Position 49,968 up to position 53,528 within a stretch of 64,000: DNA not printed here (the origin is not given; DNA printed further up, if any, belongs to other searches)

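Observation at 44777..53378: Compact four-gene signalling unit: LAL-LuxR regulator, ferredoxin-cyclase fusion, SthA transhydrogenase, zinc-ribbon cyclase-STAND-TPR protein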

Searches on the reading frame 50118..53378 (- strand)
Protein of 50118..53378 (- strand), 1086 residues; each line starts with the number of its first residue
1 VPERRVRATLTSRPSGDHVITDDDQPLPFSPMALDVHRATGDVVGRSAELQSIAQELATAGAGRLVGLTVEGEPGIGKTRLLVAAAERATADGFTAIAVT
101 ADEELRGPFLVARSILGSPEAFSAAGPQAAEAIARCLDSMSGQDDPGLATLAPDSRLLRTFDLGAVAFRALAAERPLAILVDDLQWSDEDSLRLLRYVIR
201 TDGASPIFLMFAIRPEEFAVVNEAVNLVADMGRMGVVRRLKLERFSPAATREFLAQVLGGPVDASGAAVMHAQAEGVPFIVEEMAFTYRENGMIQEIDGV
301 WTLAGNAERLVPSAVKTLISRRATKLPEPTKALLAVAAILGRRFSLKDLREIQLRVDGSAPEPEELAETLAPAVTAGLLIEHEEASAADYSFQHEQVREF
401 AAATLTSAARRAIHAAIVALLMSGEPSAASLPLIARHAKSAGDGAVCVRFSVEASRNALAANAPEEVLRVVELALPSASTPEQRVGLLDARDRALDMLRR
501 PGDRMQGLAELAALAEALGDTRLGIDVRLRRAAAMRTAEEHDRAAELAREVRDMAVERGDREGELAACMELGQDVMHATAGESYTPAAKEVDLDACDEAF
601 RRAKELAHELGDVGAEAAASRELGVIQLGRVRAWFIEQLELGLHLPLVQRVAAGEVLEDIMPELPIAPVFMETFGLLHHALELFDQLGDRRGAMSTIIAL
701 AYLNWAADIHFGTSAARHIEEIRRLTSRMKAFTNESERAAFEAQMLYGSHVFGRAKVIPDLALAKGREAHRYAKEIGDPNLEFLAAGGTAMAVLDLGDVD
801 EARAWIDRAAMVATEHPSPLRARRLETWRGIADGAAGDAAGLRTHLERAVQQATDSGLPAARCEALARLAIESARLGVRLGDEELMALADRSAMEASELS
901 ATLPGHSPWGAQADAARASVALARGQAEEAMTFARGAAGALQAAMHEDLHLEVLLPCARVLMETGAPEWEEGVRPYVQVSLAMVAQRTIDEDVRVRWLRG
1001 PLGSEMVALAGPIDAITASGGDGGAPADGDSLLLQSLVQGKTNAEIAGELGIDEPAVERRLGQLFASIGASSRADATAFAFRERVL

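Call 4: search_protein_families(library=pfam, proteins=[window:50118-53378:-], max_evalue=0.01)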
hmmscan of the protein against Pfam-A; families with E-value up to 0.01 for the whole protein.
window:50118-53378:- (1086 aa): 5 families
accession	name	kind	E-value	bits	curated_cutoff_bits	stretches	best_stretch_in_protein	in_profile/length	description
PF13191.12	AAA_16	-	4.2e-17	63.6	32.6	1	43-209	2-166/167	AAA ATPase domain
PF00196.25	GerE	-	1e-05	25.5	23.5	1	1033-1080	10-57/57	Bacterial regulatory proteins, luxR family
PF08281.18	Sigma70_r4_2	-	0.00076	19.5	25.7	1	1034-1061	20-47/54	Sigma-70, region 4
PF10923.14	BrxC_BrxD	-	0.0056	16.1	22.2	0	44-101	28-85/414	BREX system ATP-binding protein BrxC/D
PF13401.12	AAA_22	-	0.0081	16.9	27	0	68-205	8-114/130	AAA domain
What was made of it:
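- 50118..53324 (-): LAL regulator, 1068 aa from GTG 53324 (the longest ORF starts at 53378). It has a conserved N-terminal peptide (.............), an AAA_16 STAND ATPase (Walker A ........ at 53142-53165; Walker B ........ at 52821-52844), a long helical region and a C-terminal LuxR/GerE HTH. Pfam AAA_16 E 4e-17 and GerE 25.5 bits against a cutoff of 23.5 (call 4).
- Checked: 50118-53378: AAA_16 plus GerE/LuxR (call 4).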

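Call 28: search_protein_families(library=ncbifam, proteins=[window:50118-53378:-], max_evalue=0.00001)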
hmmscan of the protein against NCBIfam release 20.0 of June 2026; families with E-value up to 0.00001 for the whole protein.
window:50118-53378:- (1086 aa): 1 family
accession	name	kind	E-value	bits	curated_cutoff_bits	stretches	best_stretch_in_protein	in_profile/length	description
TIGR03903.1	TOMM_kin_cyc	equivalog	4.4e-28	97.7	705.75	1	34-469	475-912/1267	TOMM system kinase/cyclase fusion protein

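Call 60: search_solved_structures(query=window:50118-53324:-, max_evalue=0.01, show_alignments=0)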
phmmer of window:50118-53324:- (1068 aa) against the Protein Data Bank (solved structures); distinct sequences matched with E-value up to 0.01: 0.
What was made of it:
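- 50118..53324 (-): No PDB sequence homolog (call 60).
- On LAL regulators: There was no PDB sequence match (call 60).
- Tried and rejected: There were no hits (call 60).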
